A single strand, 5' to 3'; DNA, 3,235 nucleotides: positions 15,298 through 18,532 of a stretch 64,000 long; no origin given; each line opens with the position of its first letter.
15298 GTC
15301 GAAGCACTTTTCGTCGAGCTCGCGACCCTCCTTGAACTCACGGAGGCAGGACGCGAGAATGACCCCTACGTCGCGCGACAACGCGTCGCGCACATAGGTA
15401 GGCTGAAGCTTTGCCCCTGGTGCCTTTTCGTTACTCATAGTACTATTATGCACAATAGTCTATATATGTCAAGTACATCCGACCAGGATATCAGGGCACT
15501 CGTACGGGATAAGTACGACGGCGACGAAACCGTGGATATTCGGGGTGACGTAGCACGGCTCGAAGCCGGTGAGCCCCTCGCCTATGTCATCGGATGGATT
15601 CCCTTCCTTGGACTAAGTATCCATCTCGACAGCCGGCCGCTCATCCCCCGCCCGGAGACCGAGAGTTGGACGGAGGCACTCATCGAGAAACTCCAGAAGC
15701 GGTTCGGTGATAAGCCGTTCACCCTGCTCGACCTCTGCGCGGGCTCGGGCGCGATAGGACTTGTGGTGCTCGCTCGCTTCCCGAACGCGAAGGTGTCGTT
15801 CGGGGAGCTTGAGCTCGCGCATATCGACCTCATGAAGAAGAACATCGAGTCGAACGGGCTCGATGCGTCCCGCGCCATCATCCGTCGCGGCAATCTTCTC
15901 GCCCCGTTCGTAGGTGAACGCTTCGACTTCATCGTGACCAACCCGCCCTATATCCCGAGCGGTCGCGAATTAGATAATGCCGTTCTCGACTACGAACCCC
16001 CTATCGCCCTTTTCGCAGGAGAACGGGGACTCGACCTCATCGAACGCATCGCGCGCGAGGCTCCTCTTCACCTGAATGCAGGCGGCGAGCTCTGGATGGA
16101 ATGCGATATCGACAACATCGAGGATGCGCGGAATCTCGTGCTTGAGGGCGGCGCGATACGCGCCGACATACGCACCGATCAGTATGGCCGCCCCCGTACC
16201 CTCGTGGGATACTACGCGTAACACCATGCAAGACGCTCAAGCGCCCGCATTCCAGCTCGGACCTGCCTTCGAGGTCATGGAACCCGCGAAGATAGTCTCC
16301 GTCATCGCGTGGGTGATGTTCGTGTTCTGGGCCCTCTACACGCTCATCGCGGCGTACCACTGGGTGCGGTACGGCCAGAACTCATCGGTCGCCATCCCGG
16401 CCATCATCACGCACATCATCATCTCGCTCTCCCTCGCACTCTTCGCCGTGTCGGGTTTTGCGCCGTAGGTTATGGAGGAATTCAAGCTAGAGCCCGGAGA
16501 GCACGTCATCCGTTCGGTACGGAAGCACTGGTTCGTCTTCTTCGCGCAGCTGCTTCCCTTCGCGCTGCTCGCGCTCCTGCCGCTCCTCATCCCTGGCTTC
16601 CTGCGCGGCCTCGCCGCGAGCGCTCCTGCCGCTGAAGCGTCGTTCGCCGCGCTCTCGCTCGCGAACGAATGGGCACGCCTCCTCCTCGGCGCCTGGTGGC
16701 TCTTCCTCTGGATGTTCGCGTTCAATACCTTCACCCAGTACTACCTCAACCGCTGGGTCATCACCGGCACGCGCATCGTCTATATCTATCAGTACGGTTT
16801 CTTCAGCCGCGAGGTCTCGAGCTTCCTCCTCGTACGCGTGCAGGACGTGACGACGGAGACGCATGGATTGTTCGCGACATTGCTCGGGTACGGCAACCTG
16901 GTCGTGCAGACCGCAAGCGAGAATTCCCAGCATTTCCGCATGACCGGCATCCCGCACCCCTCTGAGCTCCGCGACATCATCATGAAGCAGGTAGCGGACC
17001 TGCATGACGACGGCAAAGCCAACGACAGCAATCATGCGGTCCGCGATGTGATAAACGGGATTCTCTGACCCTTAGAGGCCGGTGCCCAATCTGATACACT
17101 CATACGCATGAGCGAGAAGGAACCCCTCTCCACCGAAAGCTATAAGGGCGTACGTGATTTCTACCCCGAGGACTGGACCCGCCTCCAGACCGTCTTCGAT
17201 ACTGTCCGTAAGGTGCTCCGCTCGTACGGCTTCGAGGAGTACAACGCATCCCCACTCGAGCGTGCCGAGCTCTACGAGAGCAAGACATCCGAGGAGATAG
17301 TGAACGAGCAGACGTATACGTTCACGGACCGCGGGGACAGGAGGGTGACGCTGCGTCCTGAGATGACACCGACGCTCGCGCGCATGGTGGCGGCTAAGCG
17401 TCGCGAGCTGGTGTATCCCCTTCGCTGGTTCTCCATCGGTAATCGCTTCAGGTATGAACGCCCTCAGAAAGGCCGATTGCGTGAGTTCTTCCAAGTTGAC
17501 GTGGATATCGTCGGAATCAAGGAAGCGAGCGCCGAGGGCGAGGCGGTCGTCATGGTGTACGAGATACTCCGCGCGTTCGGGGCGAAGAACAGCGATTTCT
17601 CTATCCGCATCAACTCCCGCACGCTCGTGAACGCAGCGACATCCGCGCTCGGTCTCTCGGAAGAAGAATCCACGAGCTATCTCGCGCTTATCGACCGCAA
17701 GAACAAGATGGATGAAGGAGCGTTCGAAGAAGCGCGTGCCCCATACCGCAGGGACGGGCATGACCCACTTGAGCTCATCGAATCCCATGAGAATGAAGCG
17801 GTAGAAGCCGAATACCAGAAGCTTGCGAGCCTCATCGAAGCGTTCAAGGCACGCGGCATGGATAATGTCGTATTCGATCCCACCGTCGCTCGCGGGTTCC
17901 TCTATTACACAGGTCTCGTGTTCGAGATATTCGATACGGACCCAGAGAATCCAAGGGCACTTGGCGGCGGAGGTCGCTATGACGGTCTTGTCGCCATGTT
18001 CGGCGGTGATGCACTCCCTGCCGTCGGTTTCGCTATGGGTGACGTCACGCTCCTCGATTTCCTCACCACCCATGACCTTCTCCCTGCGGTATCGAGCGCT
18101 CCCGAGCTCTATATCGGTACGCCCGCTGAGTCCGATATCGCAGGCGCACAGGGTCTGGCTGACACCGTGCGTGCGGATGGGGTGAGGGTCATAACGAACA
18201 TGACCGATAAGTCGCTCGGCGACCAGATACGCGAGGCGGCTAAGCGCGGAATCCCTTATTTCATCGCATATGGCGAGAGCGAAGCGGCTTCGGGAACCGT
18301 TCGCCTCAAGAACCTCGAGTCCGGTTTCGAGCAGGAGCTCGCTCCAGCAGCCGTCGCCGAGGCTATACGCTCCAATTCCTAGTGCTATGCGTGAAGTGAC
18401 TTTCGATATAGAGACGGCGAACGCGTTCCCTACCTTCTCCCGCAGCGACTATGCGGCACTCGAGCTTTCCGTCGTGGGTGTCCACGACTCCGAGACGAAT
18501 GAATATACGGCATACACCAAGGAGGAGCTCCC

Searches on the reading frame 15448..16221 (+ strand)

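Call 33: search_protein_families(library=pfam, proteins=[window:15448-16221:+], max_evalue=0.001)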
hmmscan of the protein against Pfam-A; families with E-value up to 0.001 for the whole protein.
window:15448-16221:+ (257 aa): 3 families
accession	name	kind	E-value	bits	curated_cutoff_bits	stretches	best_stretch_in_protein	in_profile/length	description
PF05175.20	MTS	-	1.2e-16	61.2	23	1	75-170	20-110/170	Methyltransferase small domain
PF03602.21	Cons_hypoth95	-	3.7e-08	33.7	24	1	68-169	22-124/182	Conserved hypothetical protein 95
PF10294.15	Methyltransf_16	-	0.00012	22.3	21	1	88-138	45-94/174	Lysine methyltransferase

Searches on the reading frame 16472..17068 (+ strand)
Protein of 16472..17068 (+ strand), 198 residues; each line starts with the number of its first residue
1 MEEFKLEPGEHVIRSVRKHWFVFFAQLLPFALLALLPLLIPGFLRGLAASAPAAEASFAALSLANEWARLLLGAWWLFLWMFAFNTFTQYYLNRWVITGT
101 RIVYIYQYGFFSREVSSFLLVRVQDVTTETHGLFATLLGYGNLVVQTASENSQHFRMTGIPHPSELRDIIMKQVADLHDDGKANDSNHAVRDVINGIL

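Call 33: search_protein_families(library=pfam, proteins=[window:16472-17068:+], max_evalue=0.001)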
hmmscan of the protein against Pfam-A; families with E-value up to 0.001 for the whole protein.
window:16472-17068:+ (198 aa): 1 family
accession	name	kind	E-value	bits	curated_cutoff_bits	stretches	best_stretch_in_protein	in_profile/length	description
PF03703.20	bPH_2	-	1.4e-10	41.6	22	1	93-170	4-78/78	Bacterial PH domain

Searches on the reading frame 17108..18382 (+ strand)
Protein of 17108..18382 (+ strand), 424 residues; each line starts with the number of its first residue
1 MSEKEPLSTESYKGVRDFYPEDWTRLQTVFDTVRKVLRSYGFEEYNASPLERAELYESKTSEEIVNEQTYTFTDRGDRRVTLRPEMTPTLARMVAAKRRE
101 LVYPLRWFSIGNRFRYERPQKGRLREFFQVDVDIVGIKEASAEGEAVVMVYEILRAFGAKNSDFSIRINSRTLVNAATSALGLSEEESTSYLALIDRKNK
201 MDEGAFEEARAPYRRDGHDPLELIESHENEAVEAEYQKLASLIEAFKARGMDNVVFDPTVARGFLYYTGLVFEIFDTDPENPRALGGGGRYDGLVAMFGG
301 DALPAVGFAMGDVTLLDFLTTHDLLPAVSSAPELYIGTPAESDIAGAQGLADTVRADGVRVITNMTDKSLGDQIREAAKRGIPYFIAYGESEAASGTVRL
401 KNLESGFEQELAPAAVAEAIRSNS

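Call 33: search_protein_families(library=pfam, proteins=[window:17108-18382:+], max_evalue=0.001)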
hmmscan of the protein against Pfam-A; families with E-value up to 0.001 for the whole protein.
window:17108-18382:+ (424 aa): 4 families
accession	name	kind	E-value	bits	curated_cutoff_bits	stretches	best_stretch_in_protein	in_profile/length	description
PF13393.11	tRNA-synt_His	-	4.5e-48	164.5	25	1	14-310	1-303/308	Histidyl-tRNA synthetase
PF03129.25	HGTP_anticodon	-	6.9e-12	45.8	21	1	346-422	17-93/94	Anticodon binding domain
PF00587.30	tRNA-synt_2b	-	7e-11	42.9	29.3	1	70-164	1-99/179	tRNA synthetase class II core domain (G, H, P, S and T)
PF01409.25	tRNA-synt_2d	-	1.5e-08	34.9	19.8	1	25-160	18-157/246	tRNA synthetases class II core domain (F)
